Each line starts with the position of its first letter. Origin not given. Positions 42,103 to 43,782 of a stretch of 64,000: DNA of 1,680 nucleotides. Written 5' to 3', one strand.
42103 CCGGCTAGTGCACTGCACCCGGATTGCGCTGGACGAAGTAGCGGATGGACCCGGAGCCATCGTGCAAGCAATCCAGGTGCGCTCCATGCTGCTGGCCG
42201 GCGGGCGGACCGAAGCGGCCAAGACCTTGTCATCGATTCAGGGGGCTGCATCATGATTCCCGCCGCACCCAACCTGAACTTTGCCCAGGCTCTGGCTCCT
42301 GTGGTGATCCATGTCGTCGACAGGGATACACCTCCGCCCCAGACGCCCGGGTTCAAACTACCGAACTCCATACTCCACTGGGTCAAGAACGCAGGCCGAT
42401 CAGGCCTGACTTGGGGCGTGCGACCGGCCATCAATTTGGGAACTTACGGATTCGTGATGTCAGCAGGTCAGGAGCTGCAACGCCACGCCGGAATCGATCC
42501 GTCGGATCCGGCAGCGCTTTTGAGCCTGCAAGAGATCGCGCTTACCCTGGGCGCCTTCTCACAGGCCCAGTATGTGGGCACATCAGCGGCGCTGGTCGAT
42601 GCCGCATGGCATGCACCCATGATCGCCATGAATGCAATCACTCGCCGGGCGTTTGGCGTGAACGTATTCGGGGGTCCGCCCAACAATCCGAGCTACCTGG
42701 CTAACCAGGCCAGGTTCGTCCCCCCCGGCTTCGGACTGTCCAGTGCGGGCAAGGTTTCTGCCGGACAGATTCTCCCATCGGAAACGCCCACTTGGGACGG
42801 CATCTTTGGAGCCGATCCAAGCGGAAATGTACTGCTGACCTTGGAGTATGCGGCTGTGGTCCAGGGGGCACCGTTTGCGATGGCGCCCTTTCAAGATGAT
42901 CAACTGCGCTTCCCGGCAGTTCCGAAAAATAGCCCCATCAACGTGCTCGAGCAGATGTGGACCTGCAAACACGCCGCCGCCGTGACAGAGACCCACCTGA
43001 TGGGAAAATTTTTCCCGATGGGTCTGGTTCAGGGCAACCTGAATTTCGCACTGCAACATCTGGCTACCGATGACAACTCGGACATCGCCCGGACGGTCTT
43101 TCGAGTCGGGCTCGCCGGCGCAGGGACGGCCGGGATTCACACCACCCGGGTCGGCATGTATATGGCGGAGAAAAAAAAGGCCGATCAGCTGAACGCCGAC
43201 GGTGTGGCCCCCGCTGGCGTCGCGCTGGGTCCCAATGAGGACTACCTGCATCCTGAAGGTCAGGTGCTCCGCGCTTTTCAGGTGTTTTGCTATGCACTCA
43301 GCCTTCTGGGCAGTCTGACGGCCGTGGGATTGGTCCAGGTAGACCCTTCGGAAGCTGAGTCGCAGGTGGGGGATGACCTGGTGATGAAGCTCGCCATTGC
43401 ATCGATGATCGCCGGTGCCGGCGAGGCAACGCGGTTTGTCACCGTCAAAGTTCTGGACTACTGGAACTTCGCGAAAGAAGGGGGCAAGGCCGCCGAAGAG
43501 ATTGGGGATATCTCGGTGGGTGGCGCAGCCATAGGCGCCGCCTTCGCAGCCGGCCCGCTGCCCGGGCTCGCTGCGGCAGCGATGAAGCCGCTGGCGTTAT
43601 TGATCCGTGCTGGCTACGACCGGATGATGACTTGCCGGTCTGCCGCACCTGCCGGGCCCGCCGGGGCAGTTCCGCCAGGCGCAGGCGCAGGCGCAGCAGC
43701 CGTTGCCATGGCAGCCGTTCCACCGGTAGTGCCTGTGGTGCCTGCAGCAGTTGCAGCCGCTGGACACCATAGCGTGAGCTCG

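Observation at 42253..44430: Chaperone-coupled 725-aa protein with central membrane segments and a eukaryote-like Ser/Thr-Pro-rich tail: candidate novel secreted effector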

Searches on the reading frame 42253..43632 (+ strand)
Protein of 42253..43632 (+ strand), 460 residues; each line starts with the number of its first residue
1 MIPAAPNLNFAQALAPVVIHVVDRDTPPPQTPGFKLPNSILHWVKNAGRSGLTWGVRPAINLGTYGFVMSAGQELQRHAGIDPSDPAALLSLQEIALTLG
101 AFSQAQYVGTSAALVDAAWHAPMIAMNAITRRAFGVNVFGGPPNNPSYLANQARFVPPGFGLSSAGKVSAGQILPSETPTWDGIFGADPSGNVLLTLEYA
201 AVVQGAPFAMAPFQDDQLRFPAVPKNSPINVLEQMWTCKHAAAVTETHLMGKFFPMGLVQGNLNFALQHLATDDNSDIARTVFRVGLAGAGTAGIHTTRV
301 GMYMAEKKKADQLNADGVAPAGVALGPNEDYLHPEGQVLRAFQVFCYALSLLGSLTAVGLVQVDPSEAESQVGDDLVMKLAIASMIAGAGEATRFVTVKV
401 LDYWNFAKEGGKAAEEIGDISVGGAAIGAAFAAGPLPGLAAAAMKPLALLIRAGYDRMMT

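Call 27: search_protein_representatives(alignment_id=A2)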
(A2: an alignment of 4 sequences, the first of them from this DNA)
Query: 4 sequences, 457 profile positions. Proteins with E-value up to 0.001 (for the whole library): 5; up to 1e-10: 4; up to 1e-30: 3. The best 5 are listed.
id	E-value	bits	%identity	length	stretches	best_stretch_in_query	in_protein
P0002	1.5e-266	901.0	-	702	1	1-457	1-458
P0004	6.6e-208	707.7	-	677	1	2-457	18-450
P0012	1.0e-30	123.6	-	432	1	179-455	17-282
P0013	4.6e-24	101.7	-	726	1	21-450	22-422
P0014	2.6e-05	39.9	-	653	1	138-442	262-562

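Call 31: find_encoding_contigs(protein=P0013, flank=10000, max_places=3)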
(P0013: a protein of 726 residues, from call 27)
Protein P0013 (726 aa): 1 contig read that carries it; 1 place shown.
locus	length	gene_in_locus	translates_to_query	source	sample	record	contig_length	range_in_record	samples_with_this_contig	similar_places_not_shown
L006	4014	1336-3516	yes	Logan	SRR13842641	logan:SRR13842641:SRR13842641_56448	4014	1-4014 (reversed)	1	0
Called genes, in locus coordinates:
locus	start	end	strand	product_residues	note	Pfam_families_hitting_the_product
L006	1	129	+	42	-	?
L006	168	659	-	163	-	-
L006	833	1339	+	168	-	-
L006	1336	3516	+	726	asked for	-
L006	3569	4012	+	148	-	?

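Call 32: find_encoding_contigs(protein=P0014, flank=10000, max_places=3)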
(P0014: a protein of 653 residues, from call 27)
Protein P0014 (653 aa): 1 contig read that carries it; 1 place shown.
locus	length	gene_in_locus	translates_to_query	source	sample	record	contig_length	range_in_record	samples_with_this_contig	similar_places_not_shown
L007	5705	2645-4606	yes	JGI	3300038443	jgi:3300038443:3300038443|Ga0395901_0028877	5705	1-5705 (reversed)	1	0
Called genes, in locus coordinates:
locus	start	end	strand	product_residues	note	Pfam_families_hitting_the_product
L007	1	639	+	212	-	?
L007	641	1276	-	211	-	-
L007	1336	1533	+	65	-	-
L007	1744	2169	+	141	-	-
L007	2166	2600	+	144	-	-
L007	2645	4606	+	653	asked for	-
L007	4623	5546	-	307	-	PF00480:ROK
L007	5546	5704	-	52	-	?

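Call 33: find_encoding_contigs(protein=P0012, flank=10000, max_places=3)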
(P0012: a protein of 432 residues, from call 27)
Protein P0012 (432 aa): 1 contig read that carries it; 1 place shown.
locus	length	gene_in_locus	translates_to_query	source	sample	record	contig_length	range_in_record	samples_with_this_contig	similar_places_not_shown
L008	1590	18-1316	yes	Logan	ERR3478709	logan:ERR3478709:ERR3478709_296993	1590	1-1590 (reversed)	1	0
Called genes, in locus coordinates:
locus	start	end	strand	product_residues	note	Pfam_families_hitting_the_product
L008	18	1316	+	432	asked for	-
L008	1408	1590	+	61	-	?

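Call 42: search_protein_families(library=pfam, proteins=[L006:3569-4012:+, L007:1-639:+, L007:641-1276:-, L007:1336-1533:+, L007:4623-5546:-, L008:1408-1590:+, P0013, P0014, L007:1744-2169:+, L007:2166-2600:+], max_evalue=0.05)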
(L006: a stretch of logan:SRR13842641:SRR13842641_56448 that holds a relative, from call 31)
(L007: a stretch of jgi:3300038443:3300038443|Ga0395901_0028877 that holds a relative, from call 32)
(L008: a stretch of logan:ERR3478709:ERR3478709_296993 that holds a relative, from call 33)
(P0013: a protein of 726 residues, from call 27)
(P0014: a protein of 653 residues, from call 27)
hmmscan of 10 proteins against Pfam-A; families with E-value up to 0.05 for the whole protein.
L006:3569-4012:+ (148 aa): 3 families
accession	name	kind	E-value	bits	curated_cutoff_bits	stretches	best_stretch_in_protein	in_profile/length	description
PF00126.33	HTH_1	-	5.6e-17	61.9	26.6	1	4-62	1-59/60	Bacterial regulatory helix-turn-helix protein, lysR family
PF03466.25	LysR_substrate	-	7.7e-11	42.2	28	1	90-147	4-64/209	LysR substrate binding domain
PF25213.1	HVO_A0261_N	-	0.022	15.1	35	1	27-79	35-84/86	HVO_A0261 N-terminal domain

L007:1-639:+ (212 aa): 1 family
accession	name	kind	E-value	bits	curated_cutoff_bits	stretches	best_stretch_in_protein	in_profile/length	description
PF01966.28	HD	-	4.3e-09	37.1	22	1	35-115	4-92/116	HD domain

L007:641-1276:- (211 aa): 0 families

L007:1336-1533:+ (65 aa): 0 families

L007:4623-5546:- (307 aa): 2 families
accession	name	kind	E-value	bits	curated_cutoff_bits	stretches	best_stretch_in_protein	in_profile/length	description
PF00480.26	ROK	-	8.1e-37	127.8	22.9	1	3-296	2-281/294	ROK family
PF01869.26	BcrAD_BadFG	-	0.012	15.6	31.5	0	201-260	170-231/271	BadF/BadG/BcrA/BcrD ATPase family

L008:1408-1590:+ (61 aa): 1 family
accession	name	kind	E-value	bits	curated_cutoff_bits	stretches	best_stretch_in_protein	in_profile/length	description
PF00126.33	HTH_1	-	4.1e-16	59.1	26.6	1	4-61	1-58/60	Bacterial regulatory helix-turn-helix protein, lysR family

P0013 (726 aa): 0 families

P0014 (653 aa): 0 families

L007:1744-2169:+ (141 aa): 0 families

L007:2166-2600:+ (144 aa): 0 families

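Call 57: search_solved_structures(query=A2, max_evalue=10, show_alignments=0)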
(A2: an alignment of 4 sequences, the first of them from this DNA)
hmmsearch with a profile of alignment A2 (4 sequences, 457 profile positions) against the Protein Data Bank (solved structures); distinct sequences matched with E-value up to 10: 2.
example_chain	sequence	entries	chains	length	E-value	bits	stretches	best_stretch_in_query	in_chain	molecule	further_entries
6fqe_B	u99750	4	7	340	1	11.5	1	65-154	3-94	Parathion hydrolase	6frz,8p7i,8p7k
6fqe_A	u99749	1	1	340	1.2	11.2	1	65-154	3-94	Parathion hydrolase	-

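Call 71: search_protein_families(library=padloc, proteins=[P0013, P0014], max_evalue=0.1)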
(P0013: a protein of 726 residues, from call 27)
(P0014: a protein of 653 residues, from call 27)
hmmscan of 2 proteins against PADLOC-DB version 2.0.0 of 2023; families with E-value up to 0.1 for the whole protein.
P0013 (726 aa): 0 families

P0014 (653 aa): 0 families

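Call 72: search_protein_families(library=phrogs, proteins=[P0013, P0014], max_evalue=0.1)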
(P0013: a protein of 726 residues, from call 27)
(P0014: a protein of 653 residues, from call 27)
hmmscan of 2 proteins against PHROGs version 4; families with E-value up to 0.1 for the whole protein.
P0013 (726 aa): 1 family
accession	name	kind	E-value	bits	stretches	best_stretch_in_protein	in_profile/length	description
phrog_28335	-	unknown function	0.00085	19.9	1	547-590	188-229/247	-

P0014 (653 aa): 0 families

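Call 80: find_related_loci(query=A2, collection=metagenome_contigs, flank=10000)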
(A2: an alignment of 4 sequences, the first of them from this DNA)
Query A2 (460 aa) in metagenome_contigs; peptide patterns used: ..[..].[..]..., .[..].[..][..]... (x = any residue, [..] = any of these).
199 stretches matched a pattern, but none encodes a relative of the query by tblastn (E <= 1e-3).

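Call 81: find_related_loci(query=P0014, collection=metagenome_contigs, flank=10000)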
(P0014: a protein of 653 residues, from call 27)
Query P0014 (653 aa) in metagenome_contigs; peptide patterns used: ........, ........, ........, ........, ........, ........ (x = any residue, [..] = any of these).
65 stretches matched a pattern, but none encodes a relative of the query by tblastn (E <= 1e-3).
